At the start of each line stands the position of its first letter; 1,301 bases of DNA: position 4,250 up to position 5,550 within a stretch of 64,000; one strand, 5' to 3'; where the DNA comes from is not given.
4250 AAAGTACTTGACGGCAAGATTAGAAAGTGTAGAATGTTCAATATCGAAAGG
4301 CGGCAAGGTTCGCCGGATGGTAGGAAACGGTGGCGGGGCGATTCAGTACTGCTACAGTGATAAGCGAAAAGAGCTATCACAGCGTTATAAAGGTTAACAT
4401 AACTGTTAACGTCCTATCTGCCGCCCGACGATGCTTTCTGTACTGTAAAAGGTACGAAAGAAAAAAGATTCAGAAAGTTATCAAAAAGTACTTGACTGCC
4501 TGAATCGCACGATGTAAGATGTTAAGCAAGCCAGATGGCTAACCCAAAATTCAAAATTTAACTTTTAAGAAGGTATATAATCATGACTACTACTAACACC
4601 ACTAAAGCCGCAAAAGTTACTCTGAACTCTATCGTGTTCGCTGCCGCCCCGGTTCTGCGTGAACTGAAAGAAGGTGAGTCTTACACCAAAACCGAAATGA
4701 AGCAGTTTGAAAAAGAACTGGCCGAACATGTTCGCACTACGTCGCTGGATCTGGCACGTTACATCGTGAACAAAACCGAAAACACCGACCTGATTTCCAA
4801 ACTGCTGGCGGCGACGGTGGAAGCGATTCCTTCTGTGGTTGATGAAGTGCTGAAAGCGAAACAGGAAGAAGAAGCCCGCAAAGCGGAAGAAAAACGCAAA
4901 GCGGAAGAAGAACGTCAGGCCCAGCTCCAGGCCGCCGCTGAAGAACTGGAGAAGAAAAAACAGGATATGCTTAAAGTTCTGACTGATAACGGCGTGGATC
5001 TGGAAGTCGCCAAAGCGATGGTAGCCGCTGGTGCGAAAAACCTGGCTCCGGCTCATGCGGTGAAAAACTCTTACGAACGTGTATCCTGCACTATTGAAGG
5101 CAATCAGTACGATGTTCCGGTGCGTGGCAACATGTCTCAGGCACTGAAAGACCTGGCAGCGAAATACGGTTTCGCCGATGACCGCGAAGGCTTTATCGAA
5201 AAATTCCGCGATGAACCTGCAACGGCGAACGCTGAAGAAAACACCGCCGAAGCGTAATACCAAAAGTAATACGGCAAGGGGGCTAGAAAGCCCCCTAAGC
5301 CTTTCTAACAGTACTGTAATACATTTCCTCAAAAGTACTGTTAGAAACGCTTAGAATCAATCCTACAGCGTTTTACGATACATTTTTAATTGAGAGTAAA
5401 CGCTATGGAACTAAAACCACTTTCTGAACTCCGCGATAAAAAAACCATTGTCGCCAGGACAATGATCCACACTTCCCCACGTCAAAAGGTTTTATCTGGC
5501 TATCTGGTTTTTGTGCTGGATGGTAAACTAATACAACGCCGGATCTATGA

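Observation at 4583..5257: Compositionally foreign gene (approx. 50% GC, E. coli-optimal codons) under a phage-type promoter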

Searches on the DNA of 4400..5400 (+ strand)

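Call 4: search_dna_similar(query=window:4400-5400:+, collection=phages, mode=near, max_rows=30)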
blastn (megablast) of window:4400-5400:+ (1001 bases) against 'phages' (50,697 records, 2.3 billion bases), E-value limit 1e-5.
Records with a match: 6; places in all: 8; records where one place covers at least 80% of the query: 4.
Best place of each record, by identity: >=99% 2; 80-90% 4.
By first word of the organism name: Cronobacter 2; Pectobacterium 2; Xanthomonas 1; Erwinia 1.
By host as written in the record: Cronobacter sakazakii 2; Pectobacterium carotovorum subsp. carotovorum strain CBBL19-1-37 2; Xanthomonas vesicatoria 1; Erwinia aphidicola W09_2 1.
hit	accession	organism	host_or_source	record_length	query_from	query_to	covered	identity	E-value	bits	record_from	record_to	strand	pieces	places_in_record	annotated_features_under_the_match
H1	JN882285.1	Cronobacter phage vB_CsaM_GAP32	Cronobacter sakazakii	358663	1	1001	100%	100.0%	0e+0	1849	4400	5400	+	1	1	hypothetical protein (x2)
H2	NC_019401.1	Cronobacter phage vB_CsaM_GAP32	Cronobacter sakazakii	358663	1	1001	100%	100.0%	0e+0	1849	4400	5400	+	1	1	hypothetical protein (x2)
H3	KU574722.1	Pectobacterium phage vB_PcaM_CBB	Pectobacterium carotovorum subsp. ...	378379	1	1001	100%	81.2%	0e+0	789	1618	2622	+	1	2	redundant repeat | hypothetical protein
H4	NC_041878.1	Pectobacterium phage vB_PcaM_CBB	Pectobacterium carotovorum subsp. ...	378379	1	1001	100%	81.2%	0e+0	789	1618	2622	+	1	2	redundant repeat | hypothetical protein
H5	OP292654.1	Xanthomonas phage XbC2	Xanthomonas vesicatoria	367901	877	1001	12%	87.3%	6e-31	141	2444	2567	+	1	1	none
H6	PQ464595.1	Erwinia phage Kaldavass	Erwinia aphidicola W09_2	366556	877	1001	12%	85.2%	6e-26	124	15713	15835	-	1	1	none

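Call 8: get_annotated_region(hit=H4, flank=5000)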
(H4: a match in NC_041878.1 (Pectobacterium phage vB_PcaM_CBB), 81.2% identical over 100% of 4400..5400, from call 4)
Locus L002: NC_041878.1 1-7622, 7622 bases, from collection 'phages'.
description: Pectobacterium phage CBB, complete genome.
organism: Pectobacterium phage vB_PcaM_CBB (NCBI taxid 2772511)
taxonomy: Viruses; Duplodnaviria; Heunggongvirae; Uroviricota; Caudoviricetes; Mimasvirus; Mimasvirus CBB
host: Pectobacterium carotovorum subsp. carotovorum strain CBBL19-1-37; source: activated sludge from a waste water treatment plant; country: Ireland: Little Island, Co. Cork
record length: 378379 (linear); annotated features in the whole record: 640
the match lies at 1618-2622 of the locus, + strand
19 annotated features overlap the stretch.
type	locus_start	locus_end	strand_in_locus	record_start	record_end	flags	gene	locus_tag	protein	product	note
repeat_region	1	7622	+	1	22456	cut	-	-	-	-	redundant repeat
CDS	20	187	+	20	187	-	-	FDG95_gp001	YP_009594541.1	hypothetical protein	-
CDS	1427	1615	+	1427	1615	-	-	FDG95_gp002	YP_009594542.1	hypothetical protein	-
CDS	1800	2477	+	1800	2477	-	-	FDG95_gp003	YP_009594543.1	hypothetical protein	similar to hypothetical protein GAP32_005 [Cronobacterphage vB_CsaM_GAP32], YP_006987107.1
CDS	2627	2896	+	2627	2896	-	-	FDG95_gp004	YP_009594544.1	hypothetical protein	similar to hypothetical protein GAP32_006 [Cronobacter phage vB_CsaM_GAP32], YP_006987108.1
CDS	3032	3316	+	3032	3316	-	-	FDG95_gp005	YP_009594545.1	hypothetical protein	similar to hypothetical protein GAP32_008 [Cronobacterphage vB_CsaM_GAP32], YP_006987110.1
CDS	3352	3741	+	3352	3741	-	-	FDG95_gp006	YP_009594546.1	hypothetical protein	similar to hypothetical protein GAP32_007 [Cronobacterphage vB_CsaM_GAP32], YP_006987109.1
CDS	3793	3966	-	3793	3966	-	-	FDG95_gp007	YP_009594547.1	hypothetical protein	-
CDS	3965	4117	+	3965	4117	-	-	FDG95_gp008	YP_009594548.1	hypothetical protein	-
CDS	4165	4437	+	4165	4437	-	-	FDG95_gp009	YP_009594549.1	hypothetical protein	similar to hypothetical protein GAP32_009 [Cronobacterphage vB_CsaM_GAP32], YP_006987111.1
CDS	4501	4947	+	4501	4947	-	-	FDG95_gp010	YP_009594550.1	hypothetical protein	similar to hypothetical protein GAP32_010 [Cronobacterphage vB_CsaM_GAP32], YP_006987112.1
CDS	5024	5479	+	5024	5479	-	-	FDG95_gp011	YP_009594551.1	hypothetical protein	similar to hypothetical protein GAP32_011 [Cronobacterphage vB_CsaM_GAP32], YP_006987113.1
CDS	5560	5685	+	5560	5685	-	-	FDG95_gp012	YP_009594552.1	hypothetical protein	-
CDS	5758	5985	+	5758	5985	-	-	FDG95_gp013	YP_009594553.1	hypothetical protein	-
CDS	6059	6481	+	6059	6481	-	-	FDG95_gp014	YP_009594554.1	hypothetical protein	similar to hypothetical protein GAP32_012 [Cronobacter phage vB_CsaM_GAP32], YP_006987114.1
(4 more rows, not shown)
